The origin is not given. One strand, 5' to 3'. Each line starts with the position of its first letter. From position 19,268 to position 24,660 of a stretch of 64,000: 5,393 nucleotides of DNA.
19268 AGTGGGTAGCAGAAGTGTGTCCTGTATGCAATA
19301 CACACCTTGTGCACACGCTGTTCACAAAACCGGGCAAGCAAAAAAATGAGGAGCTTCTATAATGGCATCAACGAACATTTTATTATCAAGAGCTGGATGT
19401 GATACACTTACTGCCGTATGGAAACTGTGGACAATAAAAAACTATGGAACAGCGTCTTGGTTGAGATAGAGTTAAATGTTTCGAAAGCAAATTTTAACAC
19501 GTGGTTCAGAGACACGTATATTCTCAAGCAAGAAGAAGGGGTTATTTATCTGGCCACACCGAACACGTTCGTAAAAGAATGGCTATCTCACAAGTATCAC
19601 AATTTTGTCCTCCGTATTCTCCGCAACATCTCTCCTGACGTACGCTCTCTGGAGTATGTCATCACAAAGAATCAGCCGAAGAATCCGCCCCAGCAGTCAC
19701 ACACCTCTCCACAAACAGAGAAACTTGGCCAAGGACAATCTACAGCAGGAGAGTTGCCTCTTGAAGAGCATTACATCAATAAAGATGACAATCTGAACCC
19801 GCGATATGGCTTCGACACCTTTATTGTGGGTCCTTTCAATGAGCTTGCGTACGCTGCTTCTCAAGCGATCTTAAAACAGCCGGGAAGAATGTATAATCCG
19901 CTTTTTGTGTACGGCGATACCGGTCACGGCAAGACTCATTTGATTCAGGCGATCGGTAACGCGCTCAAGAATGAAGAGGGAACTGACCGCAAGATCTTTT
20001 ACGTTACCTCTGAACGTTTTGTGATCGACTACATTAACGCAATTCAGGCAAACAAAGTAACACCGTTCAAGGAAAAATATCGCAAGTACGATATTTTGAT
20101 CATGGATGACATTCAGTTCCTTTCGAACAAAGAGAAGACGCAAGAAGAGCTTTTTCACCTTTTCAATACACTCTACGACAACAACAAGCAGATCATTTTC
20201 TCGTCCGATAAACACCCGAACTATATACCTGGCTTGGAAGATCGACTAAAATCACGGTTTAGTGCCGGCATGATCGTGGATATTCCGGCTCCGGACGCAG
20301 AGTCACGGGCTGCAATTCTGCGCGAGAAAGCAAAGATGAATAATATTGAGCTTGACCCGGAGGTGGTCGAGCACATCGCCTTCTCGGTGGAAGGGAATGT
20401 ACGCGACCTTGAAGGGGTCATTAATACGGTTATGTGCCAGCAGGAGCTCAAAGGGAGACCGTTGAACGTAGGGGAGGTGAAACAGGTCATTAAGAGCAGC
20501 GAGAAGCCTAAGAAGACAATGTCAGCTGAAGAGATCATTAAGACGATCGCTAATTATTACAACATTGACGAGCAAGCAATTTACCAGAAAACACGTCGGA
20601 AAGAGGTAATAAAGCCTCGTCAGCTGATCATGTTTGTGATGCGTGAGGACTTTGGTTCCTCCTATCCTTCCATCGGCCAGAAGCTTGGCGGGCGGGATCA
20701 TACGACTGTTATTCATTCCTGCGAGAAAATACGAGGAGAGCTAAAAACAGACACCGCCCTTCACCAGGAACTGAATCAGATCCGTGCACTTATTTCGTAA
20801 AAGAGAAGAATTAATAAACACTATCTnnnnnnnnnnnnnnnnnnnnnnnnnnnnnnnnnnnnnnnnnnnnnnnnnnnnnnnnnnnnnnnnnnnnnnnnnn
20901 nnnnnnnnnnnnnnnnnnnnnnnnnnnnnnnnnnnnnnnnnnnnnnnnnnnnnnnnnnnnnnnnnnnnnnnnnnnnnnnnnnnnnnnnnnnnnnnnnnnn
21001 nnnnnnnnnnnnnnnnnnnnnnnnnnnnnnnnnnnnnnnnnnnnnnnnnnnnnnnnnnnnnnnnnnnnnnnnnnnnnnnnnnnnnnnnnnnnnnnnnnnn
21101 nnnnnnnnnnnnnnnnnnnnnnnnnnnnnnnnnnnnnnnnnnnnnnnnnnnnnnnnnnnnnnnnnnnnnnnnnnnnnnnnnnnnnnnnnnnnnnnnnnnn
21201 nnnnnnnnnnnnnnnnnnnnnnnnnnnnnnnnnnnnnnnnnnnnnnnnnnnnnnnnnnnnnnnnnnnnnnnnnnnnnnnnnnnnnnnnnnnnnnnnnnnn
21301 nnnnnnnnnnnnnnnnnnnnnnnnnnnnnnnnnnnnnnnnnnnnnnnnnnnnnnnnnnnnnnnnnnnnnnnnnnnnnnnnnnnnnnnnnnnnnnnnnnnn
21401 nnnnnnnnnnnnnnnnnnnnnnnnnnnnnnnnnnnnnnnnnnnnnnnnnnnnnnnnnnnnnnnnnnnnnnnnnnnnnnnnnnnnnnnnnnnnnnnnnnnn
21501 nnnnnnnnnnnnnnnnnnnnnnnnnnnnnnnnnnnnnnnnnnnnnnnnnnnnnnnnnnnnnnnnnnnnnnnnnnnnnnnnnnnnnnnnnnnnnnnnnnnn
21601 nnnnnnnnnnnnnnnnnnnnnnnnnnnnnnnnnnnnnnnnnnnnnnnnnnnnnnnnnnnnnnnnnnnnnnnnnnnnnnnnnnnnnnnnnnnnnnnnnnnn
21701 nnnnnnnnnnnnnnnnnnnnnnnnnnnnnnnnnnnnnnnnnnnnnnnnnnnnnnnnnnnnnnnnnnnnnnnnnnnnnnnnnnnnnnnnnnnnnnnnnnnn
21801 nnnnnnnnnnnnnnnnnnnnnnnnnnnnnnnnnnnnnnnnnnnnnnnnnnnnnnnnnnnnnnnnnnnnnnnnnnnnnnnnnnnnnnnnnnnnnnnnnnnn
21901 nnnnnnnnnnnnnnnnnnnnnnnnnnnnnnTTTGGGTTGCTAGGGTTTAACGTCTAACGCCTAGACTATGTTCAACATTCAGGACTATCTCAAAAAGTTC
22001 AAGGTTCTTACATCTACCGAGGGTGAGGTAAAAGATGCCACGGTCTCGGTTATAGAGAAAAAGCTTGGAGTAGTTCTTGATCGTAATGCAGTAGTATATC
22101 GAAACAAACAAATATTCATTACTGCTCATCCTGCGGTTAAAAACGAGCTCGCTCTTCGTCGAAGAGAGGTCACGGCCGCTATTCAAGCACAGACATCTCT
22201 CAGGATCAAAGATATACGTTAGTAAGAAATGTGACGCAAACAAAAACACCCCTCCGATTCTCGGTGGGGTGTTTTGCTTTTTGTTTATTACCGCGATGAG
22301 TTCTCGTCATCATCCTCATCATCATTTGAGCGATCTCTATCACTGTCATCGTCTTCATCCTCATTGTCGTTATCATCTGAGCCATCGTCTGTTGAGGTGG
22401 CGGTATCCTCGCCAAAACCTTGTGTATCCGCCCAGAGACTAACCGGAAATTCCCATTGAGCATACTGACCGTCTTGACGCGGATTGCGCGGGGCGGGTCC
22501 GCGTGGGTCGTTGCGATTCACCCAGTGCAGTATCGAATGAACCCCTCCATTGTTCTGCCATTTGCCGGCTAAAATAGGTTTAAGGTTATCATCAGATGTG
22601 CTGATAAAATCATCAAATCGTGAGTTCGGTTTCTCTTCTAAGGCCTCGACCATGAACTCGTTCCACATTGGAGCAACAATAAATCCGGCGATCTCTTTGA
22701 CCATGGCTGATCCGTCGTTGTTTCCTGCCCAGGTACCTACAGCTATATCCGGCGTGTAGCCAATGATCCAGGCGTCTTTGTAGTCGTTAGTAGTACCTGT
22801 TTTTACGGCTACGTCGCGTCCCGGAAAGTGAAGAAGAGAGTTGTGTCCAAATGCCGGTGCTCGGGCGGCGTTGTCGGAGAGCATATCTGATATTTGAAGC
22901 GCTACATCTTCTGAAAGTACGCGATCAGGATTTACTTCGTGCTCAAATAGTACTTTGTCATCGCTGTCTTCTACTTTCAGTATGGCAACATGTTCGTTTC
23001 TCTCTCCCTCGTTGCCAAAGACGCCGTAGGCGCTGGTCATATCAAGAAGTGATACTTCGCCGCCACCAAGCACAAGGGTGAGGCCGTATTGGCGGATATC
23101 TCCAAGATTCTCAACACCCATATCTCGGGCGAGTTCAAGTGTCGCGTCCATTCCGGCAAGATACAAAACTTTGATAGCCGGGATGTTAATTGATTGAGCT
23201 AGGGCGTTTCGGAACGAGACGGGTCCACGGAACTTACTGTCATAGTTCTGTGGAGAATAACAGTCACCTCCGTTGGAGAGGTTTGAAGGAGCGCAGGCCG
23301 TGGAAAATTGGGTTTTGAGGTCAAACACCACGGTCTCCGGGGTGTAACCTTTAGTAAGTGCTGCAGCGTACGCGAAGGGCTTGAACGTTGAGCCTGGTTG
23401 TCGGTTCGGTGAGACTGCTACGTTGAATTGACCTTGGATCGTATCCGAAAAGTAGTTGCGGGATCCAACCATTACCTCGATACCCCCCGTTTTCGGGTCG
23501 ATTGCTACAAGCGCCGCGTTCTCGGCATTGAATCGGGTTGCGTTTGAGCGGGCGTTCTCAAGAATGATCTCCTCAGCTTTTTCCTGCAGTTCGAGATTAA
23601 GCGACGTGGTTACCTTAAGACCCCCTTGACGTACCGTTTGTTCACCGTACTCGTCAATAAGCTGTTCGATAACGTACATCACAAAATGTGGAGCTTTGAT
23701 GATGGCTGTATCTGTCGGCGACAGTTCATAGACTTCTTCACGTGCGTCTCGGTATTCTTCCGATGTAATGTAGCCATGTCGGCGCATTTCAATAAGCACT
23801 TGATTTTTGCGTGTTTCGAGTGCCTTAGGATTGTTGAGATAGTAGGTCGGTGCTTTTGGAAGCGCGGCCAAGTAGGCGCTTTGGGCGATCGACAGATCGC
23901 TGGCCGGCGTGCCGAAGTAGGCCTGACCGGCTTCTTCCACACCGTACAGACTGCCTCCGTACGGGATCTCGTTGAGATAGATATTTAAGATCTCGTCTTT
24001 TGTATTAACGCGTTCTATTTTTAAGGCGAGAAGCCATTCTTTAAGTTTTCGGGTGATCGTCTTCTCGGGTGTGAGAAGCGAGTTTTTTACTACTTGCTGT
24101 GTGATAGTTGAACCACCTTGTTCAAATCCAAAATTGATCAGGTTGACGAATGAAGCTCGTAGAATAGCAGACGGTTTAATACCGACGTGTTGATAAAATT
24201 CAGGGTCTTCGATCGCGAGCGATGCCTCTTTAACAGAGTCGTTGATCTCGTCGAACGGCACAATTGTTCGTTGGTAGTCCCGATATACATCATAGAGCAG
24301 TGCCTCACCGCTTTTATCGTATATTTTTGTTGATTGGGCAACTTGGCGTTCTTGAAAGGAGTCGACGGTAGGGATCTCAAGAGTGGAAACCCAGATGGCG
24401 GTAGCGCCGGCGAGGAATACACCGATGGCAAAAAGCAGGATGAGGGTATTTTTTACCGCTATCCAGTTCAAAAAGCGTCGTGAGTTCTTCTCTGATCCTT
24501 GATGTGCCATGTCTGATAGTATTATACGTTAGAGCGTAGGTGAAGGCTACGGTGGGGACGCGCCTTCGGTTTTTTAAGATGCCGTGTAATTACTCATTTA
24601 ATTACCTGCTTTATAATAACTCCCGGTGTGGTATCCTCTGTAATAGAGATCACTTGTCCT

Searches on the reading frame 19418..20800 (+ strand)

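Call 11: search_protein_families(library=pfam, proteins=[window:19418-20800:+])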
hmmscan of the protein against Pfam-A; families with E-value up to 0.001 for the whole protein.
window:19418-20800:+ (460 aa): 8 families
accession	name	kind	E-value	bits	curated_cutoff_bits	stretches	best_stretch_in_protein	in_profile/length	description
PF00308.24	Bac_DnaA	-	2.9e-65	219.8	23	1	126-288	1-162/162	Bacterial DnaA ATPAse domain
PF08299.17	Bac_DnaA_C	-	3.1e-25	88.4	31.5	1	371-438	2-69/69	Bacterial dnaA protein helix-turn-helix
PF11638.13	DnaA_N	-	1e-12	48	24.6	1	8-68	2-63/65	DnaA N-terminal domain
PF01695.23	IstB_IS21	-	3.2e-09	37.1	24.1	1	163-263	96-193/238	IstB-like ATP binding protein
PF00004.35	AAA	-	8.9e-06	26.6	21.2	1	163-280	2-126/131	ATPase family associated with various cellular activities (AAA)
PF13401.12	AAA_22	-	3.9e-05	24.4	27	0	162-198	8-33/130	AAA domain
PF01637.24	ATPase_2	-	5.5e-05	23.5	33.2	1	158-264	19-117/225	ATPase domain predominantly from Archaea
PF00910.28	RNA_helicase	-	0.00014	22.8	21.5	0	163-252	2-74/105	RNA helicase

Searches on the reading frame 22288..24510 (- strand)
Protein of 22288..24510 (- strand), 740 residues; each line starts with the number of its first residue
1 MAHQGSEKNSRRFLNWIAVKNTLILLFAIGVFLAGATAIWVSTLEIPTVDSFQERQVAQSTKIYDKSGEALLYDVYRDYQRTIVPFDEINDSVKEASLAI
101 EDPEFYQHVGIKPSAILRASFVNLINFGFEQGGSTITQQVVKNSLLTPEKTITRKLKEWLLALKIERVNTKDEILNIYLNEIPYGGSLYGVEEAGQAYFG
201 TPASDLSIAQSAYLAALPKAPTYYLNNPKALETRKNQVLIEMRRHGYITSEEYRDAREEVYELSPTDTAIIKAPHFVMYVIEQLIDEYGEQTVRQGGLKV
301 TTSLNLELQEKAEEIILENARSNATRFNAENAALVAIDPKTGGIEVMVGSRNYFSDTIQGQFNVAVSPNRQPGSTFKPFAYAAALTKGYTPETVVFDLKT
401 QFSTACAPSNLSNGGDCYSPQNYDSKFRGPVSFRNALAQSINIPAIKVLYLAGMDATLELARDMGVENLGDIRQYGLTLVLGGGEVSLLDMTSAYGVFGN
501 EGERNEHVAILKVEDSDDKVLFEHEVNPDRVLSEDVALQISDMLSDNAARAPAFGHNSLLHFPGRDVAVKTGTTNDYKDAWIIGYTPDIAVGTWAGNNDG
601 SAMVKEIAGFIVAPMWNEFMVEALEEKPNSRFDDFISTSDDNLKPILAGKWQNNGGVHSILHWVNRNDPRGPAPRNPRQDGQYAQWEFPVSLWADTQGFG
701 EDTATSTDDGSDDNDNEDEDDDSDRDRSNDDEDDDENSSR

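Call 11: search_protein_families(library=pfam, proteins=[window:22288-24510:-])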
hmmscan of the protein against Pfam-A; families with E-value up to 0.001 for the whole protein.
window:22288-24510:- (740 aa): 2 families
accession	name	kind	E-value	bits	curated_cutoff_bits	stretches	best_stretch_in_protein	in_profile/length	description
PF00912.28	Transgly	-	1.1e-57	194.8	27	1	77-242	10-177/178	Transglycosylase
PF00905.27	Transpeptidase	-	9e-25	87.9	22.1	1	333-595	2-275/299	Penicillin binding protein transpeptidase domain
